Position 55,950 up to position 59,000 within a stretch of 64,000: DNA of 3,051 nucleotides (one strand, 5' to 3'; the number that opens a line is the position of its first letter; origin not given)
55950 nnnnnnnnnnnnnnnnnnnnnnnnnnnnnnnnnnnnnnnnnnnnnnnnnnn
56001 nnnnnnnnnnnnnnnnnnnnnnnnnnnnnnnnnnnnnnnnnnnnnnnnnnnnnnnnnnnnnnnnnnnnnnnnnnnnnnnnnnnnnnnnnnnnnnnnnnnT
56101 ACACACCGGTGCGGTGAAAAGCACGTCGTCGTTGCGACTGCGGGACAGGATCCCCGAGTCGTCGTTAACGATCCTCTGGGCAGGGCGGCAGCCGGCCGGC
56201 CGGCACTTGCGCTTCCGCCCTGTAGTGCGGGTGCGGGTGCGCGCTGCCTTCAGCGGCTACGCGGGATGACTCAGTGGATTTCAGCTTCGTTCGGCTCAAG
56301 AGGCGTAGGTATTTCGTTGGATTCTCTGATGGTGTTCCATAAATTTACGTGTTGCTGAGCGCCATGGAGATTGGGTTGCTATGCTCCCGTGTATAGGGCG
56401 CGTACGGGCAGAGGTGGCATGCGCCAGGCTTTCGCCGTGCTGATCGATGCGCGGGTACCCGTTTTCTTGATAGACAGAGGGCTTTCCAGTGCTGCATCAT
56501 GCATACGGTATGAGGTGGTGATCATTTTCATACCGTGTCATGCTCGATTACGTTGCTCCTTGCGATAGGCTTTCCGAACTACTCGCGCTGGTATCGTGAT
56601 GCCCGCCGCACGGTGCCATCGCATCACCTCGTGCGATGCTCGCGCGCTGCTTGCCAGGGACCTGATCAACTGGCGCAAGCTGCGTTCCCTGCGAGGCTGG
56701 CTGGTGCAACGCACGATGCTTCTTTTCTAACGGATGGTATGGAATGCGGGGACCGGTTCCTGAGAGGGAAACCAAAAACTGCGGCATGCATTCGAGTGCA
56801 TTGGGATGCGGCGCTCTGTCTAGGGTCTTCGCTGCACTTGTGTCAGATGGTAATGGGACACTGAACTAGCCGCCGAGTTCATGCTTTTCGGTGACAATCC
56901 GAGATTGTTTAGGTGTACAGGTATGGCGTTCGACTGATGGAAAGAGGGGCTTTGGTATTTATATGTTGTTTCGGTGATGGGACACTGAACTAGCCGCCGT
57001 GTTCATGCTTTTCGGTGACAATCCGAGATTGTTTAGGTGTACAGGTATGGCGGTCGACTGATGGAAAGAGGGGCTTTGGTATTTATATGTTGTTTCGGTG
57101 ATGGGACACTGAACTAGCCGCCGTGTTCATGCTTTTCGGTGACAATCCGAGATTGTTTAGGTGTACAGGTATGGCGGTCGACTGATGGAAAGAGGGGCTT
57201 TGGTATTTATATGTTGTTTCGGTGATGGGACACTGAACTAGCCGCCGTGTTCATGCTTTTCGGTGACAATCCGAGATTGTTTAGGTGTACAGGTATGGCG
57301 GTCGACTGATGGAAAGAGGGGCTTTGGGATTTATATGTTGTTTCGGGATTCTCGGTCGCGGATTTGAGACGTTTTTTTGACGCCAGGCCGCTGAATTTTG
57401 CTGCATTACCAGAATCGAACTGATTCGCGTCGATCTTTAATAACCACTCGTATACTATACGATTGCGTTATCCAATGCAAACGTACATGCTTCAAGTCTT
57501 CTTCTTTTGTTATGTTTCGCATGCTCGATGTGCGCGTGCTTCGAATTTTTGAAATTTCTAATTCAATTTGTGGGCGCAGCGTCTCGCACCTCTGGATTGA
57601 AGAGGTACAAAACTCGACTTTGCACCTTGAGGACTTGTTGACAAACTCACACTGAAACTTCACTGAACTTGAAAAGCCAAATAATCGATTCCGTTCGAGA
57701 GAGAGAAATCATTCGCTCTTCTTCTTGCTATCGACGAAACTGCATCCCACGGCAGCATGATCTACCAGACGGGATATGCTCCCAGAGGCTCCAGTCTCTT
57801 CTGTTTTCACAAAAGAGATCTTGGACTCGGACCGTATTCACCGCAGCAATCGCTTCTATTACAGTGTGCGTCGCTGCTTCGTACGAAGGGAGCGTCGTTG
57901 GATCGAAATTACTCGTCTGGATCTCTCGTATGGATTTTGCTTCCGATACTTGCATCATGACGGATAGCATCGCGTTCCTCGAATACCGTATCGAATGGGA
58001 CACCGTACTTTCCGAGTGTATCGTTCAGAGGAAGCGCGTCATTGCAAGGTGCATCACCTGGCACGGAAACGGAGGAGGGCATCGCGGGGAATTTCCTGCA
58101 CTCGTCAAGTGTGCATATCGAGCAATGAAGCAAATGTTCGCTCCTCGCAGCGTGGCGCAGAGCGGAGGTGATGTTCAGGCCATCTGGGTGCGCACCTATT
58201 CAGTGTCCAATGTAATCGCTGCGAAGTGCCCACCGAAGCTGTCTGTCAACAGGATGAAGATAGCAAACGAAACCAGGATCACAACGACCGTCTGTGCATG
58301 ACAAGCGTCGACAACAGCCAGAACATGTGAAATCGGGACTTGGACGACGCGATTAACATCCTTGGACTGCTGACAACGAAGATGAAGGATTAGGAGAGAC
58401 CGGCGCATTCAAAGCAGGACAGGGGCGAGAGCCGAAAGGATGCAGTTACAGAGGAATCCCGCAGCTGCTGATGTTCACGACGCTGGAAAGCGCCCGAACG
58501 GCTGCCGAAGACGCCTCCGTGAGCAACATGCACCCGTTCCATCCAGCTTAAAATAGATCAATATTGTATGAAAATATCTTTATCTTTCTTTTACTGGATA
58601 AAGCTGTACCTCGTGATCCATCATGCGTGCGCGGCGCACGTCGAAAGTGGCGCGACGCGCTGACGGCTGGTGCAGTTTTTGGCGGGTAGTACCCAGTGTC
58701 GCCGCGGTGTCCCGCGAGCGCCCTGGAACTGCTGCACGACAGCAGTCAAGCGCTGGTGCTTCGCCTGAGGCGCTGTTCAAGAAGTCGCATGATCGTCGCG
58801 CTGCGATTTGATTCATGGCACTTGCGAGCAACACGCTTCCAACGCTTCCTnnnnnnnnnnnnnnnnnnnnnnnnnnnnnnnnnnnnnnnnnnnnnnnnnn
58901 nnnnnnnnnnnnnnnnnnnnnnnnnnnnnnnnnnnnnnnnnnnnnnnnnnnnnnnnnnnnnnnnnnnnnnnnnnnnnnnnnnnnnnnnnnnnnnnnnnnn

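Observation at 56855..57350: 124-bp x4 tandem minisatellite in a repeat-rich intergenic island next to dispersed-repeat copy D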

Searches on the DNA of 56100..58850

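Call 15: search_rna_families(source=window, start=56100, end=58850, threshold=evalue, max_evalue=10, show_alignments=3)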
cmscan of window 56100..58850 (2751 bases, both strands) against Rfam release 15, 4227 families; matches with E-value up to 10: 2.
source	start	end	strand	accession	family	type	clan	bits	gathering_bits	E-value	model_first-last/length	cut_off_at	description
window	58547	58575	-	RF01351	CRISPR-DR42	Gene; CRISPR;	-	20.9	40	9.5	1-29/29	no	CRISPR RNA direct repeat element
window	56188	56300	-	RF03007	Mahella-1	Gene; sRNA;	-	15.7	70.7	6.4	1-114/114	no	Mahella-1 RNA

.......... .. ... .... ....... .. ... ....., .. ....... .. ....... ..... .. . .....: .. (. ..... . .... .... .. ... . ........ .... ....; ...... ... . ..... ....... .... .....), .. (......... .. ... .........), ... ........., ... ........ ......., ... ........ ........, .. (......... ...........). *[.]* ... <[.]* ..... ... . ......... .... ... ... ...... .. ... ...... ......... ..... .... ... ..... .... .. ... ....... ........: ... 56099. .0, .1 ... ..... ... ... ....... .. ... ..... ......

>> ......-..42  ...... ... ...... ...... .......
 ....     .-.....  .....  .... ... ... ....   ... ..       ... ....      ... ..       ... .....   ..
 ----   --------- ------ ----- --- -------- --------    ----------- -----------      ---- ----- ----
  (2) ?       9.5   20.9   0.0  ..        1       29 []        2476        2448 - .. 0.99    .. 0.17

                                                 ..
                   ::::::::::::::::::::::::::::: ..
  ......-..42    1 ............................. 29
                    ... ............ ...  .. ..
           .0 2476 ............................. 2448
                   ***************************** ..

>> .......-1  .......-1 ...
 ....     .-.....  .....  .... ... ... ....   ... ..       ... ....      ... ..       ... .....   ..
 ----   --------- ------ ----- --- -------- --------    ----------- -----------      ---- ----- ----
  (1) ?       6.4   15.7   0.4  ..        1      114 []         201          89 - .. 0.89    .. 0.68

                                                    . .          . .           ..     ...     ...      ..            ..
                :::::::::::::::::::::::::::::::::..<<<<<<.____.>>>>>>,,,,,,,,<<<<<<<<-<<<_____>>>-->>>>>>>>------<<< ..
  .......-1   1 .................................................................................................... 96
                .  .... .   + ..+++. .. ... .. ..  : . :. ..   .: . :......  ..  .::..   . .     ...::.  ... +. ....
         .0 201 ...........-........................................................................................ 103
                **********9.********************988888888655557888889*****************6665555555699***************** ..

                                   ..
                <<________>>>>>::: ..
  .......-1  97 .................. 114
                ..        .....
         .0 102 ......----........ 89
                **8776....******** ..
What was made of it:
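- On C/D-box snoRNA gene cluster: No Rfam hit at E<=10 (call 15).
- There is no Rfam hit even at E<=10 (call 15).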

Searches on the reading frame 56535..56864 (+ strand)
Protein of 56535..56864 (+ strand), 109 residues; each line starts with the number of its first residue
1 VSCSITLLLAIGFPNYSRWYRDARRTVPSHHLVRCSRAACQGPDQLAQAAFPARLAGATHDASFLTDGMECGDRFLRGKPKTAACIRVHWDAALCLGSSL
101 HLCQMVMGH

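Call 19: search_protein_families(library=pfam, proteins=[window:56535-56864:+], max_evalue=0.01)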
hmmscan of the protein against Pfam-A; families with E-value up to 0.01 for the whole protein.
window:56535-56864:+ (109 aa): 0 families

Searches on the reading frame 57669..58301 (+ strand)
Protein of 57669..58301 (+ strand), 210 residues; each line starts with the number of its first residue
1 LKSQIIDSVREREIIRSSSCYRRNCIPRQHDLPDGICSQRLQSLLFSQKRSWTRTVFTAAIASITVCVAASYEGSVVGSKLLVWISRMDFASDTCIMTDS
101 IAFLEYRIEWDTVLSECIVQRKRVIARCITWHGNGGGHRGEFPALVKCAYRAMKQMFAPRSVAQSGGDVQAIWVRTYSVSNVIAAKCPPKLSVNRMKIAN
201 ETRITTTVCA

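Call 19: search_protein_families(library=pfam, proteins=[window:57669-58301:+], max_evalue=0.01)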
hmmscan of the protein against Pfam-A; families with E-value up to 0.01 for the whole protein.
window:57669-58301:+ (210 aa): 0 families

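Call 41: find_homologous_proteins(query=window:57669-58301:+, max_evalue=0.01)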
Query window:57669-58301:+ (210 aa): 2 proteins with E <= 0.01 among 56 candidates.
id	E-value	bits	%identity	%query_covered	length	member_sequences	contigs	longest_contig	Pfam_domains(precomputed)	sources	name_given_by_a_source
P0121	4.1e-76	273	99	59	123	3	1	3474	-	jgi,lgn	-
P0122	7.3e-53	197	96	44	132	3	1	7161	-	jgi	-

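Call 42: find_encoding_contigs(protein=P0121, flank=10000, max_places=10)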
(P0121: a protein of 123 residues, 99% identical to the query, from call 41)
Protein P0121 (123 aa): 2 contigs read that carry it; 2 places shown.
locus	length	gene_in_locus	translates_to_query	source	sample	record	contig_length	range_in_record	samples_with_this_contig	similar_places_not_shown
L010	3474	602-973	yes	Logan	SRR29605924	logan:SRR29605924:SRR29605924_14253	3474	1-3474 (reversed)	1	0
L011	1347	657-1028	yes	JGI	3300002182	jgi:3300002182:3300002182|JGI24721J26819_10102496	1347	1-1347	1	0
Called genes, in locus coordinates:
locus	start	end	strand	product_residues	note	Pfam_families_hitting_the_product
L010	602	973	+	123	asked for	-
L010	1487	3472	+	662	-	?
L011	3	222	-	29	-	?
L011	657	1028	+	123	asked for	-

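Call 43: find_encoding_contigs(protein=P0122, flank=10000, max_places=10)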
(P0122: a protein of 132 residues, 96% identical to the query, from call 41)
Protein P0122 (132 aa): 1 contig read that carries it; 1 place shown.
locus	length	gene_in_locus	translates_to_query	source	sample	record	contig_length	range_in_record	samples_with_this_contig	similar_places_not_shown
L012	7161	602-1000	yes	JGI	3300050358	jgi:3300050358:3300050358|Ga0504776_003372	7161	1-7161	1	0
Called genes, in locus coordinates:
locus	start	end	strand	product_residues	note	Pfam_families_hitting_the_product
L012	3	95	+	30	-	?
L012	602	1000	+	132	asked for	-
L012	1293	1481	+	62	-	-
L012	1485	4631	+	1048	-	-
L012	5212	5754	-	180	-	PF03918:CcmH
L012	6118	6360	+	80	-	-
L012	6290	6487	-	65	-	-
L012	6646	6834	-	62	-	-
